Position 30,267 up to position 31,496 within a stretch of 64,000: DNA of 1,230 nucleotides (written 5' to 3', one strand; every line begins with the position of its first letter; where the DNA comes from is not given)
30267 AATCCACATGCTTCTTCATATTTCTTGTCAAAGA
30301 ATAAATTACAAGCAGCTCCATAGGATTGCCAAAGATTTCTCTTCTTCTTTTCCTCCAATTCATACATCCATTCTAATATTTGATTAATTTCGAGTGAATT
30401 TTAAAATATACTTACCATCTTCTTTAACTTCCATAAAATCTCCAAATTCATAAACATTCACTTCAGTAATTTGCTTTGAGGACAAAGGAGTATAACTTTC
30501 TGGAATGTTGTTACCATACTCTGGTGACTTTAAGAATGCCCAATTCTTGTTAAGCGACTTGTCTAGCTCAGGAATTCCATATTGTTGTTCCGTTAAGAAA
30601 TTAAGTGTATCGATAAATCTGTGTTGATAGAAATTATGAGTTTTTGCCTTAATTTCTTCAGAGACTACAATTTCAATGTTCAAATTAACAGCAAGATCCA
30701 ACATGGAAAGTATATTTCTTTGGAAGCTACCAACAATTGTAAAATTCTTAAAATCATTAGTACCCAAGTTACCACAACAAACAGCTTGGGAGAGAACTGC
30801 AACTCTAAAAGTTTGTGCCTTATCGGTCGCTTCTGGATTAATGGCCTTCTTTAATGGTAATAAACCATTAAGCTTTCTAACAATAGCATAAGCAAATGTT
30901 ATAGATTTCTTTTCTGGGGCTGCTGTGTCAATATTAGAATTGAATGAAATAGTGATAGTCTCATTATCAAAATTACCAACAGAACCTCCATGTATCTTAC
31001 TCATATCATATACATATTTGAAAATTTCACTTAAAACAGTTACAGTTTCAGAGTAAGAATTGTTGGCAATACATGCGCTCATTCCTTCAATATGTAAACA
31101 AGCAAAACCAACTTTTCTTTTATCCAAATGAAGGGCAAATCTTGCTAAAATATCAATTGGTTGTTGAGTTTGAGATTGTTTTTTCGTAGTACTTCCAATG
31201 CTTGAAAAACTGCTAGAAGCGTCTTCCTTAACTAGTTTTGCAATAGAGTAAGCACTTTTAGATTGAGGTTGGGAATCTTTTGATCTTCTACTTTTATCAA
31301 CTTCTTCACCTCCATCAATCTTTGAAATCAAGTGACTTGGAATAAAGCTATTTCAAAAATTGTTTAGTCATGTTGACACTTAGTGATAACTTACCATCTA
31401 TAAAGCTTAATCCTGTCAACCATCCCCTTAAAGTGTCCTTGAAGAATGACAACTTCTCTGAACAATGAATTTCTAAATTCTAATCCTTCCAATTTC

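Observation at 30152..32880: Receptor-type class III cyclase-like gene (4 exons) whose catalytic metal-binding Asp motif appears to be missing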

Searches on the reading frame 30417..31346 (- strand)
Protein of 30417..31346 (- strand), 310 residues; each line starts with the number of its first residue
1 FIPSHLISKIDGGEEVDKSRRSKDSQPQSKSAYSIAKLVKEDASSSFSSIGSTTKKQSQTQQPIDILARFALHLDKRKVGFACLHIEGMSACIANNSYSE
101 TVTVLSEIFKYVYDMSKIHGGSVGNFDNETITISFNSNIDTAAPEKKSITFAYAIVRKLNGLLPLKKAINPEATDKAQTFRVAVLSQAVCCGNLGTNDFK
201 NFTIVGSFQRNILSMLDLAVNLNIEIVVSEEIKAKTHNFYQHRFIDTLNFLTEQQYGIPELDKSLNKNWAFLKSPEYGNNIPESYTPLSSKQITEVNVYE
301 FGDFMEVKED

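Call 24: predict_structure(protein=window:30417-31346:-)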
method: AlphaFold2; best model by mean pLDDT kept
length: 310 residues; sequences in the alignment: 1
mean_pLDDT: 34.2   pTM: 0.26
mean pLDDT of the five models: 34.2, 32.7, 31.7, 29.4, 27.6
residues with pLDDT >= 90: 0; 70-90: 0; 50-70: 13; < 50: 297
segments of 3 or more residues with pLDDT < 50: 1-77, 79-98, 114-310
pLDDT, mean of each block of 10 residues (from residue 1): 35 37 33 28 30 31 36 42 44 48 51 46 34 30 27 23 30 34 35 35 33 37 33 33 34 32 32 30 32 27 29
secondary structure, 60 per line:
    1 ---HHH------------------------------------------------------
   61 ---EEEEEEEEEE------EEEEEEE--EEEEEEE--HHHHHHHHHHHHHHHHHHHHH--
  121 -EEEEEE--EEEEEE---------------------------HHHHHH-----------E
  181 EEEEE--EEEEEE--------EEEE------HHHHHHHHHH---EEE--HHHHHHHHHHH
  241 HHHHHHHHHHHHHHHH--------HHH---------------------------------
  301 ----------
elements in order: E64-73 E80-86 E89-95 H98-118 E122-127 E130-135 H163-168 E180-185 E188-193 E202-205 H212-221 E225-227 H230-256
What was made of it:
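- Tried and rejected: Single-sequence AlphaFold gave pLDDT 34 and was useless (call 24).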

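Call 25: search_protein_representatives(protein=window:30417-31346:-)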
Query: 310 residues. Proteins with E-value up to 0.001 (for the whole library): 69; up to 1e-10: 50; up to 1e-30: 3. The best 69 are listed.
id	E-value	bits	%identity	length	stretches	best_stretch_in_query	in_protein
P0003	1.3e-35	139.7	36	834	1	1-254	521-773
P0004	1.3e-33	133.1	33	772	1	1-266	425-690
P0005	6.0e-33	130.9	33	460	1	1-267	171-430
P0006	1.9e-29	119.4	34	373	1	1-261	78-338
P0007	3.0e-28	115.5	32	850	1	1-261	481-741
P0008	3.3e-28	115.4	32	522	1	1-256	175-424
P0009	1.1e-27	113.6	33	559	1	17-283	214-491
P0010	3.1e-26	108.9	33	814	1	1-257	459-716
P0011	3.7e-26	108.6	31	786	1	64-253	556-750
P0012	8.8e-26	107.4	33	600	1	20-261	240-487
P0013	1.2e-25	106.9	38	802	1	68-251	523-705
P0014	1.7e-25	106.5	33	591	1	1-252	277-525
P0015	2.2e-25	106.1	30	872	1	27-286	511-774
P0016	8.6e-25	104.1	31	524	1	52-259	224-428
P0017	1.7e-24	103.2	32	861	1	1-260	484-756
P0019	2.3e-24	102.7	33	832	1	1-251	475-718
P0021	3.1e-23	99.0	32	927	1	1-310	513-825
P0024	6.3e-23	98.0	32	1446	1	1-255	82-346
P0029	1.9e-20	89.8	30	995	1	1-260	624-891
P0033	6.2e-20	88.2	28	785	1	62-264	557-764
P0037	9.3e-19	84.3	27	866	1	1-253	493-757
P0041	2.4e-18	83.0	29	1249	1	1-258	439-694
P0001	2.1e-17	79.9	33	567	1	112-265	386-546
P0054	3.4e-10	56.3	30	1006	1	75-249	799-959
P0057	1.1e-06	44.7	26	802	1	1-243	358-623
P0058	1.2e-06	44.6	28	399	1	45-251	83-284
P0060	6.4e-05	38.9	28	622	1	1-248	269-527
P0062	1.0e-04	38.3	23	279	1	98-244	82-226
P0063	1.5e-04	37.7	24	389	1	1-267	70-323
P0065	2.2e-04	37.1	27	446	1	73-239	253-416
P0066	3.0e-04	36.8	29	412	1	74-241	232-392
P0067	3.4e-04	36.6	23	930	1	79-252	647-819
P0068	3.5e-04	36.5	20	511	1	83-230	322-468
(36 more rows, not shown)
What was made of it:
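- On Class III cyclase-homology domain (PF00211 superfamily): Exon 3 to P0062/65/66/68: E 1e-4 to 3.5e-4 library-wide (call 25).
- Exon 3 alone hits P0062, P0065, P0066 and P0068 at library-wide E 1e-4 to 3.5e-4 (call 25).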

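Call 29: search_protein_families(library=pfam, alignment_id=A1, max_evalue=0.01)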
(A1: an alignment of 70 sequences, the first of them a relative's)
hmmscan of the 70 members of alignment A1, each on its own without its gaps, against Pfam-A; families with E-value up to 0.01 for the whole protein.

A. member 1, P0003 (834 aa): 0 families

B. families by the number of members that match (of 70 scanned): 16 families
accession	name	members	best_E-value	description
PF00211.25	Guanylate_cyc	18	1e-27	Adenylate and Guanylate cyclase catalytic domain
PF00672.30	HAMP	4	2.8e-14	HAMP domain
PF08376.15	NIT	3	1.1e-30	Nitrate and nitrite sensing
PF07719.23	TPR_2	2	0.0032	Tetratricopeptide repeat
PF02754.22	CCG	2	0.0048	Cysteine-rich domain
PF00651.37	BTB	1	8e-09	BTB/POZ domain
PF14559.12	TPR_19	1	0.0013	Tetratricopeptide repeat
PF09660.15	DUF2397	1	0.0028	Protein of unknown function (DUF2397)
PF00515.34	TPR_1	1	0.0031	Tetratricopeptide repeat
PF11977.14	RNase_Zc3h12a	1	0.004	Zc3h12a-like Ribonuclease NYN domain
PF05053.19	Menin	1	0.004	Menin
PF21138.3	SMUBP-2_HCS1_1B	1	0.0043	Helicase SMUBP-2/HCS1, 1B domain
PF10557.15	Cullin_Nedd8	1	0.0062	Cullin protein neddylation domain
PF06705.16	SF-assemblin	1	0.0076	SF-assemblin/beta giardin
PF11539.13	DUF3228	1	0.0096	Protein of unknown function (DUF3228)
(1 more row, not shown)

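Call 34: search_solved_structures(query=A2, max_evalue=10, show_alignments=3)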
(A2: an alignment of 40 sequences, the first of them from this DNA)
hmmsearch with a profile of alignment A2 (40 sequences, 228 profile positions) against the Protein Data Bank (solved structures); distinct sequences matched with E-value up to 10: 41.
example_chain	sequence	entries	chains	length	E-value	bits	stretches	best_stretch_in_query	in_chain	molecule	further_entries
3r5g_A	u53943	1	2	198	8.7e-12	48.2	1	10-186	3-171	CyaB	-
2w01_A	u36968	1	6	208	1.3e-10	44.4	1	12-150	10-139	ADENYLATE CYCLASE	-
6fht_A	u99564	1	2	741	1.1e-09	41.3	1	10-150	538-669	Bacteriophytochrome,Adenylate cyclase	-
1wc1_A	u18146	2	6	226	4.2e-08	36.2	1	9-161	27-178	ADENYLATE CYCLASE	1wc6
1wc0_A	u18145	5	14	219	1e-07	34.9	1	13-161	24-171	ADENYLATE CYCLASE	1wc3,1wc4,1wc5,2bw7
5x4t_A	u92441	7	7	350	3.2e-06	30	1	24-198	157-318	Photoactivated adenylyl cyclase | Family 3 adenylate cyclase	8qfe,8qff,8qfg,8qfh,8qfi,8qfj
9f1z_A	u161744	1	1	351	3.2e-06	30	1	24-198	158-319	Family 3 adenylate cyclase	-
5x4u_A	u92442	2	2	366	3.6e-06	29.8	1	24-197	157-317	Photoactivated adenylyl cyclase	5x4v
4yus_A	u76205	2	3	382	4e-06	29.7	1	24-197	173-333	Family 3 adenylate cyclase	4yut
9f1w_A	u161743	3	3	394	4.3e-06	29.6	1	24-197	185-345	Family 3 adenylate cyclase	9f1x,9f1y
5mbg_A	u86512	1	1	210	1.6e-05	27.7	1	26-212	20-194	Beta subunit of photoactivated adenylyl cyclase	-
5mbk_A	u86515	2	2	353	6.2e-05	25.8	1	26-210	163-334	Beta subunit of photoactivated adenylyl cyclase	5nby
5m27_A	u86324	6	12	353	6.2e-05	25.8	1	26-210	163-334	Beta subunit of photoactivated adenylyl cyclase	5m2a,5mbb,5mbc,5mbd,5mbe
5mbj_A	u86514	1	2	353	6.3e-05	25.8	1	26-210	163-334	Beta subunit of photoactivated adenylyl cyclase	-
1cjk_A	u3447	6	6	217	0.0012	21.6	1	9-60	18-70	ADENYLATE CYCLASE, TYPE V | TYPE V ADENYLYL CYCLASE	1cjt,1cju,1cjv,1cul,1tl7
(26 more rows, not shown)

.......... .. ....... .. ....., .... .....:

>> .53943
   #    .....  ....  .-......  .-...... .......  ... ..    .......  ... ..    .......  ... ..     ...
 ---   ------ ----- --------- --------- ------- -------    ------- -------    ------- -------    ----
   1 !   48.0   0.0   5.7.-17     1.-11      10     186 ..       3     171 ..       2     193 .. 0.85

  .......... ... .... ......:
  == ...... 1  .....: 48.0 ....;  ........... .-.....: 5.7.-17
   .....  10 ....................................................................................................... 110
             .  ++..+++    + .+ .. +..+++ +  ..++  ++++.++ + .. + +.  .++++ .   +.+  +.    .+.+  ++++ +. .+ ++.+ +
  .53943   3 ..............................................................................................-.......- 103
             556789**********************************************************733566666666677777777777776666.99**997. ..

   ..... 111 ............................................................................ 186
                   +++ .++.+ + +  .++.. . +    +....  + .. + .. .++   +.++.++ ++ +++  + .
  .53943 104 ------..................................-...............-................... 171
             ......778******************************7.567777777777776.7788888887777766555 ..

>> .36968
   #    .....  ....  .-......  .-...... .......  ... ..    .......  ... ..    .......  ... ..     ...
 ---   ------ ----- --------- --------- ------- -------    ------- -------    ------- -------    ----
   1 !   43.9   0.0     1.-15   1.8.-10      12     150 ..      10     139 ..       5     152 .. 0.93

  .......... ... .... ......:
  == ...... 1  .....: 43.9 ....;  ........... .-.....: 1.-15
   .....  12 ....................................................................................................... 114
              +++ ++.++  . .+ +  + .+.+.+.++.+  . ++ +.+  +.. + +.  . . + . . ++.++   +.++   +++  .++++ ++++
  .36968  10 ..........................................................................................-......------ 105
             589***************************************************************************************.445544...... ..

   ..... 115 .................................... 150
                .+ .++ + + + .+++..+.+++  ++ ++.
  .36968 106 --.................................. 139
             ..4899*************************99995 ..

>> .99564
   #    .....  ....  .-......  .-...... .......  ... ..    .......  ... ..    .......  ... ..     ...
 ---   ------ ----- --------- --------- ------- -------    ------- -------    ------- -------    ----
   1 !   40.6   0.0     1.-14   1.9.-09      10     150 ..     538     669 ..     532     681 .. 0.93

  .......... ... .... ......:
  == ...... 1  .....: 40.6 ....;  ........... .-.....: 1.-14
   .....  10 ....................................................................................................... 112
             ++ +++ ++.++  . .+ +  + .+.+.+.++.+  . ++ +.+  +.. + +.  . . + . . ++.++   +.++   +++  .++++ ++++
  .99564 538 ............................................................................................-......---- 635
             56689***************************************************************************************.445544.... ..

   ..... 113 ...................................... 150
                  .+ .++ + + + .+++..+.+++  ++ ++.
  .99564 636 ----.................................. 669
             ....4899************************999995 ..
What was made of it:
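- On Class III cyclase-homology domain (PF00211 superfamily): Family profile against PDB cyclases: down to 8.7e-12 (call 34).
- Closest known: Class IIIb nucleotidyl cyclase catalytic domains. Same: Profile E 8.7e-12 to 1e-7 (call 34).
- The family profile against PDB gives CyaB 8.7e-12, Cya2 1.3e-10 and CyaC 4e-8 (call 34).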

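Call 37: search_protein_families(library=pfam, proteins=[P0003, P0004, P0007, P0010, P0015, P0017, P0019, P0021, P0029, P0037], max_evalue=1)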
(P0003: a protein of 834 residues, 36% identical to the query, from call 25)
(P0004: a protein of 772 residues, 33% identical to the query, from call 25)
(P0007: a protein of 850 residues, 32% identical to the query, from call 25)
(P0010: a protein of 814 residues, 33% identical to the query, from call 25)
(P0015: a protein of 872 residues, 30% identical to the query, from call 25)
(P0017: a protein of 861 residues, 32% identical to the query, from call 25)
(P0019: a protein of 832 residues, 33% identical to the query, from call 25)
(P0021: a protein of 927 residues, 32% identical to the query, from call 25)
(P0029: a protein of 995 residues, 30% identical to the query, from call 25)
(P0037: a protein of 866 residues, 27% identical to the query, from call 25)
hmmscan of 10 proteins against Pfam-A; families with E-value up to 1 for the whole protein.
P0003 (834 aa): 1 family
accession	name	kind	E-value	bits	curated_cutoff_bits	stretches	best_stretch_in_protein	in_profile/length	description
PF17116.11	T9SS_plug_1st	-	0.14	12.5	23.9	0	343-395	57-114/126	Type 9 secretion system plug protein 1st domain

P0004 (772 aa): 2 families
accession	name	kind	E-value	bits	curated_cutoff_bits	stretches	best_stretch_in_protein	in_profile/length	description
PF16165.10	Ferlin_C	-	0.12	12.7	29.4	1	9-69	83-143/154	Ferlin C-terminus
PF07264.17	EI24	-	0.73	10.3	32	0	42-78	7-43/199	Sulfate transporter CysZ/Etoposide-induced protein 2.4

P0007 (850 aa): 3 families
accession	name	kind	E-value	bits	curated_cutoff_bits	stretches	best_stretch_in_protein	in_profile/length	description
PF11989.14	Dsl1_C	-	0.072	13.3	30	1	590-633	22-67/194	Retrograde transport protein Dsl1 C terminal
PF14559.12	TPR_19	-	0.26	12.1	25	1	798-836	3-37/68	Tetratricopeptide repeat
PF07719.23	TPR_2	-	0.31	11.7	27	1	791-812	6-27/34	Tetratricopeptide repeat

P0010 (814 aa): 1 family
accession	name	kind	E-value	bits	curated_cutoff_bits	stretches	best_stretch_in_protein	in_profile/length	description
PF00211.25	Guanylate_cyc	-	0.0068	16.5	21.9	1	526-694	6-154/183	Adenylate and Guanylate cyclase catalytic domain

P0015 (872 aa): 0 families

P0017 (861 aa): 1 family
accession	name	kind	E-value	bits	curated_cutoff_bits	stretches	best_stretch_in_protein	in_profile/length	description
PF15405.12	PH_5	-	0.0099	16.4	30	1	475-530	40-92/135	Pleckstrin homology domain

P0019 (832 aa): 6 families
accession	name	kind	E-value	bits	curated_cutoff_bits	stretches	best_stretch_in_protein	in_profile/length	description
PF13428.12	TPR_14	-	0.014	16.4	23.5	1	768-807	4-43/44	Tetratricopeptide repeat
PF14559.12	TPR_19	-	0.022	15.5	25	1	778-815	4-41/68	Tetratricopeptide repeat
PF13174.12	TPR_6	-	0.053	14.6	26.3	1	774-797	8-32/33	Tetratricopeptide repeat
PF07719.23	TPR_2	-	0.088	13.4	27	1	769-798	5-34/34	Tetratricopeptide repeat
PF12921.12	ATP13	-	0.15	12.4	26.7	0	777-819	65-103/114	Mitochondrial ATPase expression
PF12895.13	ANAPC3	-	0.19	12.5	27.2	1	761-815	23-72/82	Anaphase-promoting complex, cyclosome, subunit 3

P0021 (927 aa): 0 families

P0029 (995 aa): 4 families
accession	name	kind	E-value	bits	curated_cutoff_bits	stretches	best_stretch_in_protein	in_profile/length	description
PF07719.23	TPR_2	-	0.017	15.6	27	1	935-958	3-26/34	Tetratricopeptide repeat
PF00515.34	TPR_1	-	0.02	15.2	27.8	1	935-957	3-25/34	Tetratricopeptide repeat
PF13432.12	TPR_16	-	0.028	15.3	32.7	1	937-982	1-40/65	Tetratricopeptide repeat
PF13174.12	TPR_6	-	0.11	13.6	26.3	1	935-966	2-33/33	Tetratricopeptide repeat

P0037 (866 aa): 5 families
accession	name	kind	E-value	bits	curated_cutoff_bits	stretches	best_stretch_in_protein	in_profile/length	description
PF00211.25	Guanylate_cyc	-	0.00029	20.9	21.9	1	576-724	8-141/183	Adenylate and Guanylate cyclase catalytic domain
PF21808.2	Dynamin-like_hel_bact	-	0.078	12.6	28.3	1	71-149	261-340/373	Bacterial dynamin-like protein, helical domain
PF12592.13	ATPase_RavA_C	-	0.097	13.1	27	1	492-508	29-45/55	ATPase, RavA, C-terminal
PF11446.13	DUF2897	-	0.1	12.9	25.2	1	424-444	8-28/54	Protein of unknown function (DUF2897)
PF13800.11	Sigma_reg_N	-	0.79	10.5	26.3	0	74-120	15-54/91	Sigma factor regulator N-terminal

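Call 38: list_cluster_members(proteins=[P0003, P0004, P0005, P0007, P0010, P0015, P0021, P0029, P0024, P0041])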
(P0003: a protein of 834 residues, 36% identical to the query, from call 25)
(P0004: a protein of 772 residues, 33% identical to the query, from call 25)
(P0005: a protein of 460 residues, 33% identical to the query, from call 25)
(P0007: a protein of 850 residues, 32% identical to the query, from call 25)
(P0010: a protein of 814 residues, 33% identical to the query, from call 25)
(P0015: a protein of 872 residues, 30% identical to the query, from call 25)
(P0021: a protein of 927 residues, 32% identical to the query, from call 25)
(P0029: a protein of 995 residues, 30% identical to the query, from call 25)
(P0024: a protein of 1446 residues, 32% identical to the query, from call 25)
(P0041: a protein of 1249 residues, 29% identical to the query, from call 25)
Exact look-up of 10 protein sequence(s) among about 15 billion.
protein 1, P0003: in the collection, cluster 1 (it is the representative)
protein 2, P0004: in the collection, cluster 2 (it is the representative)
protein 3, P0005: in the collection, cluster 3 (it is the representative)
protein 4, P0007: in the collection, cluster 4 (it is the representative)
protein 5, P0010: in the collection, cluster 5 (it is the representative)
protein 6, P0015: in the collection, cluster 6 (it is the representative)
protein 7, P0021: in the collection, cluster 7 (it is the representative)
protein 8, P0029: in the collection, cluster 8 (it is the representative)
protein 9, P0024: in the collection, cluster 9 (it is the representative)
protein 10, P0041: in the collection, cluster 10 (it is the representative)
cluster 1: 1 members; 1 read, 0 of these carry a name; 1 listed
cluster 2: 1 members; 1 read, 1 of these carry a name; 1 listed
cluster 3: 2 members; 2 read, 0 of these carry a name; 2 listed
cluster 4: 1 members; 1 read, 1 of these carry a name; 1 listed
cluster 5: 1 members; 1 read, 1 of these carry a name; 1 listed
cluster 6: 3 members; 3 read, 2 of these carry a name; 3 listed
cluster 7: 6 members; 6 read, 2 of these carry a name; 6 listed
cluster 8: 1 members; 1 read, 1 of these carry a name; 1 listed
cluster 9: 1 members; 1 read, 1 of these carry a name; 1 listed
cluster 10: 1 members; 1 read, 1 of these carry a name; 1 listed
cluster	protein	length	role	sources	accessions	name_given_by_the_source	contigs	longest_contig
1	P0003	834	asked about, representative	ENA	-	-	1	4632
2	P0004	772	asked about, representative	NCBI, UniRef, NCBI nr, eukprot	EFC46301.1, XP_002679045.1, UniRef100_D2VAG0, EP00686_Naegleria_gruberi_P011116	predicted protein [Naegleria gruberi] | Predicted protein n=1 Tax=Naegleria gruberi TaxID=5762 RepID=D2VAG0_NAEGR | uncharacterized protein NAEGRDRAFT_65846 [Naegleria gruberi]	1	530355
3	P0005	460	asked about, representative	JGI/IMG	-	-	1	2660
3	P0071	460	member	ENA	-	-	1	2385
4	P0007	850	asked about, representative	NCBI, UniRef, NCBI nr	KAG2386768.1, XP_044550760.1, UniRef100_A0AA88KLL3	hypothetical protein C9374_002512 [Naegleria lovaniensis] | Guanylate cyclase domain-containing protein n=1 Tax=Naegleria lovaniensis TaxID=51637 ... | uncharacterized protein C9374_002512 [Naegleria lovaniensis]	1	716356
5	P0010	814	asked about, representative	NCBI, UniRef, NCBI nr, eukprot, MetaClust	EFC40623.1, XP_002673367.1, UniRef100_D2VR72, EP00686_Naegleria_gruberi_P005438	adenylate/guanylate cyclase [Naegleria gruberi] | Adenylate/guanylate cyclase n=1 Tax=Naegleria gruberi TaxID=5762 RepID=D2VR72_NAEGR | XP_002673367.1 adenylate/guanylate cyclase [Naegleria gruberi strain NEG-M]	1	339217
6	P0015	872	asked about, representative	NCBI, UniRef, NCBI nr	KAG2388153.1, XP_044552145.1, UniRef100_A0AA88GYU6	hypothetical protein C9374_001003 [Naegleria lovaniensis] | Guanylate cyclase domain-containing protein n=1 Tax=Naegleria lovaniensis TaxID=51637 ... | uncharacterized protein C9374_001003 [Naegleria lovaniensis]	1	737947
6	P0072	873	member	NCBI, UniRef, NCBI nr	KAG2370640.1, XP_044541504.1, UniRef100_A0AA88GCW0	hypothetical protein C9374_014724 [Naegleria lovaniensis] | Guanylate cyclase domain-containing protein n=1 Tax=Naegleria lovaniensis TaxID=51637 ... | uncharacterized protein C9374_014724 [Naegleria lovaniensis]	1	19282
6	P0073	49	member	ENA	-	-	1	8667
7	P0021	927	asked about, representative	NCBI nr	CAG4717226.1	unnamed protein product [Naegleria fowleri]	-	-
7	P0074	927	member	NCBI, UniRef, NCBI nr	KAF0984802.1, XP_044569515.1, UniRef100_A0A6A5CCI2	hypothetical protein FDP41_000701 [Naegleria fowleri] | Uncharacterized protein n=1 Tax=Naegleria fowleri TaxID=5763 RepID=A0A6A5CCI2_NAEFO | uncharacterized protein FDP41_000701 [Naegleria fowleri]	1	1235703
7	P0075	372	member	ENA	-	-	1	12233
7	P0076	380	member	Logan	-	-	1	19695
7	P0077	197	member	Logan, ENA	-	-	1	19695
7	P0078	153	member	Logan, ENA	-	-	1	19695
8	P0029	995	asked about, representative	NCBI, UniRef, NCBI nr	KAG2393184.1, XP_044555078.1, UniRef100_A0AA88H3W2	hypothetical protein C9374_009761 [Naegleria lovaniensis] | Guanylate cyclase domain-containing protein n=1 Tax=Naegleria lovaniensis TaxID=51637 ... | uncharacterized protein C9374_009761 [Naegleria lovaniensis]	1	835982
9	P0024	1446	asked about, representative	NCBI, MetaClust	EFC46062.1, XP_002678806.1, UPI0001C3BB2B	predicted protein, partial [Naegleria gruberi] | status=active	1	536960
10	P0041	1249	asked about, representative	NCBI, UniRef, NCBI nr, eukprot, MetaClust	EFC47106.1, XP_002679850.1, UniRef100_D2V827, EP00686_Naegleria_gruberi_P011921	predicted protein [Naegleria gruberi] | Predicted protein n=1 Tax=Naegleria gruberi TaxID=5762 RepID=D2V827_NAEGR | uncharacterized protein NAEGRDRAFT_65007 [Naegleria gruberi]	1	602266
